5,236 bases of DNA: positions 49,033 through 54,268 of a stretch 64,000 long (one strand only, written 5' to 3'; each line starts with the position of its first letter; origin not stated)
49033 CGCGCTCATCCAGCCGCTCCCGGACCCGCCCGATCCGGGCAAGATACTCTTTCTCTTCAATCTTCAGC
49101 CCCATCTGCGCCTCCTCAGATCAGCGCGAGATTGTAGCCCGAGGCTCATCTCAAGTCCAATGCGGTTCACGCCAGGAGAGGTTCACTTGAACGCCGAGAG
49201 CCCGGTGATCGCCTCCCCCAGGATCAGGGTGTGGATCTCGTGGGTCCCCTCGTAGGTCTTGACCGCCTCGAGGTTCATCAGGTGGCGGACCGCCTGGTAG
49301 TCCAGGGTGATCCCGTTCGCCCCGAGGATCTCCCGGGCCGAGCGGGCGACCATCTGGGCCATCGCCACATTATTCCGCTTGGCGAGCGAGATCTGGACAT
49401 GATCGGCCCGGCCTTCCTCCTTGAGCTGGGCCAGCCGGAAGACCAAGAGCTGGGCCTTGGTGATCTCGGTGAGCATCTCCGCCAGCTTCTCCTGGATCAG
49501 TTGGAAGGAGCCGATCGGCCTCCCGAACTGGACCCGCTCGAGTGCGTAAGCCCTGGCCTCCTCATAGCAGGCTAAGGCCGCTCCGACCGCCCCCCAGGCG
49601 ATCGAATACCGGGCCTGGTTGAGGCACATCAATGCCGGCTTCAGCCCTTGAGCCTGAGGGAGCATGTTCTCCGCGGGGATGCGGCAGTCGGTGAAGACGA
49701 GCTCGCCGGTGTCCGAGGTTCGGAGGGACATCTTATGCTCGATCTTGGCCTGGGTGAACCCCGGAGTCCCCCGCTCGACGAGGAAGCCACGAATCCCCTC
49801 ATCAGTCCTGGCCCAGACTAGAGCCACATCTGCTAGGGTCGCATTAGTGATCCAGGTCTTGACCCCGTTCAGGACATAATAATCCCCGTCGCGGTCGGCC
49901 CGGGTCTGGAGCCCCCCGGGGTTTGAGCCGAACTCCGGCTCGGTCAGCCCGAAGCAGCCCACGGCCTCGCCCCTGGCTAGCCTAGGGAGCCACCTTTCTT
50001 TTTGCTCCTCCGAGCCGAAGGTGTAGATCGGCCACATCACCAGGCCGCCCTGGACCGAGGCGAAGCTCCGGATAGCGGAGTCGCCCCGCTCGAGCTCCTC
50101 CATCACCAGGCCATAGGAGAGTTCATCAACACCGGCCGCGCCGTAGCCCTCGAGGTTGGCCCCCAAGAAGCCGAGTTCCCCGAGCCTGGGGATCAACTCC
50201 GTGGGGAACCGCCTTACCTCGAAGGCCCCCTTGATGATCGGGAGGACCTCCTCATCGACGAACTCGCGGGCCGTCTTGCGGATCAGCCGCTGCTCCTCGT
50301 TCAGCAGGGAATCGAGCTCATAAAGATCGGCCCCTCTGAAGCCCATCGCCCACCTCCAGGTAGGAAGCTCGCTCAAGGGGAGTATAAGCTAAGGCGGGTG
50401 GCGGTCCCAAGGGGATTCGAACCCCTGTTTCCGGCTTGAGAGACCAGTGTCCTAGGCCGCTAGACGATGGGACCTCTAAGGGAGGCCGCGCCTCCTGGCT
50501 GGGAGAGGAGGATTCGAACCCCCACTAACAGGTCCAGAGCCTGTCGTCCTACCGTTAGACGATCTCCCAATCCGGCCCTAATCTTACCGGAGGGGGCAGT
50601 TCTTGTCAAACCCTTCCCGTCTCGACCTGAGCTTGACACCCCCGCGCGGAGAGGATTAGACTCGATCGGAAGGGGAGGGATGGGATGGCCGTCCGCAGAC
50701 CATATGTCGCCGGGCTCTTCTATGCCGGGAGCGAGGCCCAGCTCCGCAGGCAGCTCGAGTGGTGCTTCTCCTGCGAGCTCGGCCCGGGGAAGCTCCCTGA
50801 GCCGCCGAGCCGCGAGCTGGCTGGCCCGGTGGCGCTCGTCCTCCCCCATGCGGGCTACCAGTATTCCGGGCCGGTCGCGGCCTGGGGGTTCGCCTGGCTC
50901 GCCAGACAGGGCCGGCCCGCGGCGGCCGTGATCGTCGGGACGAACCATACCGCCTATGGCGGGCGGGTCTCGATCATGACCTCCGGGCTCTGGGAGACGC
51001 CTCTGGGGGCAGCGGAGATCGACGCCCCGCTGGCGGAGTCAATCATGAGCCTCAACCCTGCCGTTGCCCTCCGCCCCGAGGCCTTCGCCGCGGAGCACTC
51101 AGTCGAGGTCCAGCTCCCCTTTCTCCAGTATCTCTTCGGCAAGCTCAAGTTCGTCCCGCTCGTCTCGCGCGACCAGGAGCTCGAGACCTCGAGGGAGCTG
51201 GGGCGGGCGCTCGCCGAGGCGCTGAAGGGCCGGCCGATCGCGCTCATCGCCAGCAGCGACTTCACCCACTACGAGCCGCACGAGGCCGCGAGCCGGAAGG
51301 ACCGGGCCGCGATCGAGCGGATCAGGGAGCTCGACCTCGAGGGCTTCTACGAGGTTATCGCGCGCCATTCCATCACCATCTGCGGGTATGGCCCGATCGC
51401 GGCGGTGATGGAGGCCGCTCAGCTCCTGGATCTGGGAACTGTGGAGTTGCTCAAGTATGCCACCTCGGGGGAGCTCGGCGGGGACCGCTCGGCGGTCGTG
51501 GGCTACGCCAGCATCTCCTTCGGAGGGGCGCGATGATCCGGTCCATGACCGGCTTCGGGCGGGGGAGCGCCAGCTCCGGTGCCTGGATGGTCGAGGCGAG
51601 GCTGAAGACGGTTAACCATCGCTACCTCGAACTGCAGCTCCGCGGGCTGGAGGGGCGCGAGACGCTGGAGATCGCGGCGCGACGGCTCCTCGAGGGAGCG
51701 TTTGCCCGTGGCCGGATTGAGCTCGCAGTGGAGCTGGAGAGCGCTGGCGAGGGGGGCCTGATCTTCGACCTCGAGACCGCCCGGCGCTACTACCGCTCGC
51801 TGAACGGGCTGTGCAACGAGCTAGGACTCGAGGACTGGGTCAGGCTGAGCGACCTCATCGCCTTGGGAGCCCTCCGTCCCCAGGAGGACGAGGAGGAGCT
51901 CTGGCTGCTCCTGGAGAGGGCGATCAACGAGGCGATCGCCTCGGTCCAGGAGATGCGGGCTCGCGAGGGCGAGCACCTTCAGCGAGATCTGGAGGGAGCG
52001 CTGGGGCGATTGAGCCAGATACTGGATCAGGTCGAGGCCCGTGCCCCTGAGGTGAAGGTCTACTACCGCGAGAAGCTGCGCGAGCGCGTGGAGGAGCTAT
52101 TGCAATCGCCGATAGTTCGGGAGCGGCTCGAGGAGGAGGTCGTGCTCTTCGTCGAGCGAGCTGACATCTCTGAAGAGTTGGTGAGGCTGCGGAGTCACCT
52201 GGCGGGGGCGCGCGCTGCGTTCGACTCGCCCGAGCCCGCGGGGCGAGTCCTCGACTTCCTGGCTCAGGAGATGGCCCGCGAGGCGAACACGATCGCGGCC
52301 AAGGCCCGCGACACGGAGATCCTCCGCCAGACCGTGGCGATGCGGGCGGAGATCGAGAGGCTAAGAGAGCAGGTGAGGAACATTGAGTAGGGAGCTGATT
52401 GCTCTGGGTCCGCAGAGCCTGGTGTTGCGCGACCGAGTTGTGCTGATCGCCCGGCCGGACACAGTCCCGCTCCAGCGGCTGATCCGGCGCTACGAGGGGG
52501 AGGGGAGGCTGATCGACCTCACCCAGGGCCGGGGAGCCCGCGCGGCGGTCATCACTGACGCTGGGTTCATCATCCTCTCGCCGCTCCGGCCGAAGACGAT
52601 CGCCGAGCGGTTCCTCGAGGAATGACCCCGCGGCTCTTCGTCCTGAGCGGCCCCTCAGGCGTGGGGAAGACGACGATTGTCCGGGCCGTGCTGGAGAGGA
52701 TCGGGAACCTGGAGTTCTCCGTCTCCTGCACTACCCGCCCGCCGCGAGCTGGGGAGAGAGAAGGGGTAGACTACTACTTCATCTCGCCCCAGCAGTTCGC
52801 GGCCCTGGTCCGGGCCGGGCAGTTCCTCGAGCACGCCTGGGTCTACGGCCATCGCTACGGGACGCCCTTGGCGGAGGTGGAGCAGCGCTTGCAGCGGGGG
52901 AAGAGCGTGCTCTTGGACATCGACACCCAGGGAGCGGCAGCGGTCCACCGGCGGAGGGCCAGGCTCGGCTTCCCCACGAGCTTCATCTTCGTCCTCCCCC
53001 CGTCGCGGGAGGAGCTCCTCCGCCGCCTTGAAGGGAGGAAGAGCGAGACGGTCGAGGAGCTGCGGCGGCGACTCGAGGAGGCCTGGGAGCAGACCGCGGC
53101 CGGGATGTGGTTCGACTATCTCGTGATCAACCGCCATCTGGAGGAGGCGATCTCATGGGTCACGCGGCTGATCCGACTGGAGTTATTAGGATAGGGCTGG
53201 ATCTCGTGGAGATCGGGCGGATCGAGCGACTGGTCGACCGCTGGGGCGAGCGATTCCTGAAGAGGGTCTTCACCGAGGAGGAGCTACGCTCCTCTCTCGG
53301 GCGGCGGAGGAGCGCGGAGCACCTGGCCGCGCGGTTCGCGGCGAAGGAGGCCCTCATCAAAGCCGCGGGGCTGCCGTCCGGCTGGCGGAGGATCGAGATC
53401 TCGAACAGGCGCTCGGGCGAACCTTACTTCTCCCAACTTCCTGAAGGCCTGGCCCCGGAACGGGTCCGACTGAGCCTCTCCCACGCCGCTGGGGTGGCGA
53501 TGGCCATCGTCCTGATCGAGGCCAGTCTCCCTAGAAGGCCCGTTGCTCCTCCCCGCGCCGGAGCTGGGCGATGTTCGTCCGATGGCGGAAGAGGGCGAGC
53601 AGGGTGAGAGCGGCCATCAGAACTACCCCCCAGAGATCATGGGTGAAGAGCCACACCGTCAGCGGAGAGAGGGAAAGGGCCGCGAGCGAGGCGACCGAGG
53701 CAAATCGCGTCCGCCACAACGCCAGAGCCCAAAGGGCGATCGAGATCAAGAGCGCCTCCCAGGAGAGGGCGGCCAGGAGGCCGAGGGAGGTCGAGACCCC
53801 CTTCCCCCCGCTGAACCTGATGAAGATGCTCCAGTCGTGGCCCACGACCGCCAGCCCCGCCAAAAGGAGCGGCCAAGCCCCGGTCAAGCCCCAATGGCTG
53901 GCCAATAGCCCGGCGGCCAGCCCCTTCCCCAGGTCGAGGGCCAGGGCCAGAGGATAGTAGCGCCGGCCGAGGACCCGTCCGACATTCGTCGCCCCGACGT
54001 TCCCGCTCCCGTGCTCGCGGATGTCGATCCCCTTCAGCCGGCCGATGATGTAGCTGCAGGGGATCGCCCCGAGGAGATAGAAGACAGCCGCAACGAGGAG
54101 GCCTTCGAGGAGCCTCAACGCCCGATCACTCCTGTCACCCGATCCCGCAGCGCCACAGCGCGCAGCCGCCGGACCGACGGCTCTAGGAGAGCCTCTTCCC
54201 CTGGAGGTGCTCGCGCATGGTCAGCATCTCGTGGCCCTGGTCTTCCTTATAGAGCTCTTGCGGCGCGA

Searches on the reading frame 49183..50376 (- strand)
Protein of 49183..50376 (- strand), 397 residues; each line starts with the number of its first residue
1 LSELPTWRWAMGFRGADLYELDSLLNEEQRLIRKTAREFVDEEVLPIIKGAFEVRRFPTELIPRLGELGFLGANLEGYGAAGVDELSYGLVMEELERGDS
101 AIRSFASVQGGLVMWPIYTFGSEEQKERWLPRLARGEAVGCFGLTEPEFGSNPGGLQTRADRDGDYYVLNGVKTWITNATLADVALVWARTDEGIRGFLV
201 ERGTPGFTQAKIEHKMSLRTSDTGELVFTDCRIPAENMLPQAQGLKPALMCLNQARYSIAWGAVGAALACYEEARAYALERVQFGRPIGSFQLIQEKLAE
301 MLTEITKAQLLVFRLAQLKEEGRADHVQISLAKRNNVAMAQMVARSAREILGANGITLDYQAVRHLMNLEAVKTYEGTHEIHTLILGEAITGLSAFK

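Call 69: search_protein_families(library=pfam, proteins=[window:49183-50376:-], max_evalue=0.00001)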
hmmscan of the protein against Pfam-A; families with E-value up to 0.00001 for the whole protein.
window:49183-50376:- (397 aa): 4 families
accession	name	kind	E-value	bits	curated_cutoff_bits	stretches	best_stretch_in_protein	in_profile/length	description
PF02771.21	Acyl-CoA_dh_N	-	3.3e-36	124.5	22.9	1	26-137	1-113/113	Acyl-CoA dehydrogenase, N-terminal domain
PF00441.29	Acyl-CoA_dh_1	-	6.7e-36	124.1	22.4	1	243-390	2-149/150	Acyl-CoA dehydrogenase, C-terminal domain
PF02770.24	Acyl-CoA_dh_M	-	3.6e-26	91.6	33.3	1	141-231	1-97/97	Acyl-CoA dehydrogenase, middle domain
PF08028.16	Acyl-CoA_dh_2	-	1.3e-10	42.1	22.7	1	259-378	3-132/134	Acyl-CoA dehydrogenase, C-terminal domain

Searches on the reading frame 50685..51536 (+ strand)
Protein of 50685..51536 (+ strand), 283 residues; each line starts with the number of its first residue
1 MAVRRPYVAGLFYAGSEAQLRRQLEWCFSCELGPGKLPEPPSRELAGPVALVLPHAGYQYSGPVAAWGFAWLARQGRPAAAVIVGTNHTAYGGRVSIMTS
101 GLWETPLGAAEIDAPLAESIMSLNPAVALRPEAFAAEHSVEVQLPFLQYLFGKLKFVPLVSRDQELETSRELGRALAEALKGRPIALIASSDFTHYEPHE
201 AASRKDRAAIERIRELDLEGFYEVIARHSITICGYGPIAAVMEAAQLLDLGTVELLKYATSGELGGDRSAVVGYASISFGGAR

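Call 69: search_protein_families(library=pfam, proteins=[window:50685-51536:+], max_evalue=0.00001)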
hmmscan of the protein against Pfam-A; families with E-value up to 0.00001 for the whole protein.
window:50685-51536:+ (283 aa): 1 family
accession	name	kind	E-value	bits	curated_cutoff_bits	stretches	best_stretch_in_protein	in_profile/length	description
PF01875.22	Memo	-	3e-73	246.8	27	1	6-277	2-268/269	Memo-like protein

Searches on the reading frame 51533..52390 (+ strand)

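Call 69: search_protein_families(library=pfam, proteins=[window:51533-52390:+], max_evalue=0.00001)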
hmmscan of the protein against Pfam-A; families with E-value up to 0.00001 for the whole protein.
window:51533-52390:+ (285 aa): 2 families
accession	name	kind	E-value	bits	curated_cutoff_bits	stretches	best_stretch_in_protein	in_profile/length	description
PF08340.16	YicC-like_C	-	3.7e-39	134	27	1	167-285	1-120/120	Endoribonuclease YicC-like, C-terminal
PF03755.18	YicC-like_N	-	1.6e-32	113.5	25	1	2-150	1-155/156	Endoribonuclease YicC-like, N-terminal region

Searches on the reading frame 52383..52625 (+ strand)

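Call 69: search_protein_families(library=pfam, proteins=[window:52383-52625:+], max_evalue=0.00001)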
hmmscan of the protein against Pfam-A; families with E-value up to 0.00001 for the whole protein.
window:52383-52625:+ (80 aa): 1 family
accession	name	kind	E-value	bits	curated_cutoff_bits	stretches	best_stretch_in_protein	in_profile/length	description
PF04025.18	RemA-like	-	1.4e-19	70.4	26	1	5-77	1-73/73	Extracellular matrix regulatory protein A-like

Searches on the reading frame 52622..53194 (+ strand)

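Call 69: search_protein_families(library=pfam, proteins=[window:52622-53194:+], max_evalue=0.00001)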
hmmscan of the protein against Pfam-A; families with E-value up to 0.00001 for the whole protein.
window:52622-53194:+ (190 aa): 3 families
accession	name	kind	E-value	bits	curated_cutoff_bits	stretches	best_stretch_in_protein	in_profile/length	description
PF00625.27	Guanylate_kin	-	3.4e-40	138.1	25.2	1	4-185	3-180/182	Guanylate kinase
PF13191.12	AAA_16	-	2.1e-06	28.8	32.6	0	3-29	24-50/167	AAA ATPase domain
PF13238.12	AAA_18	-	6.1e-06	27.2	29.4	0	8-155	3-127/128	AAA domain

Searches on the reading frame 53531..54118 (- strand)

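Call 69: search_protein_families(library=pfam, proteins=[window:53531-54118:-], max_evalue=0.00001)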
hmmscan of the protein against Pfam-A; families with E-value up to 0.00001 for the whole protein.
window:53531-54118:- (195 aa): 1 family
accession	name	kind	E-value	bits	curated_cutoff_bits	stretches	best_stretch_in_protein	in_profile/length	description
PF02660.20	G3P_acyltransf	-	3.4e-46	157.8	24.1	1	13-186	2-164/164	Glycerol-3-phosphate acyltransferase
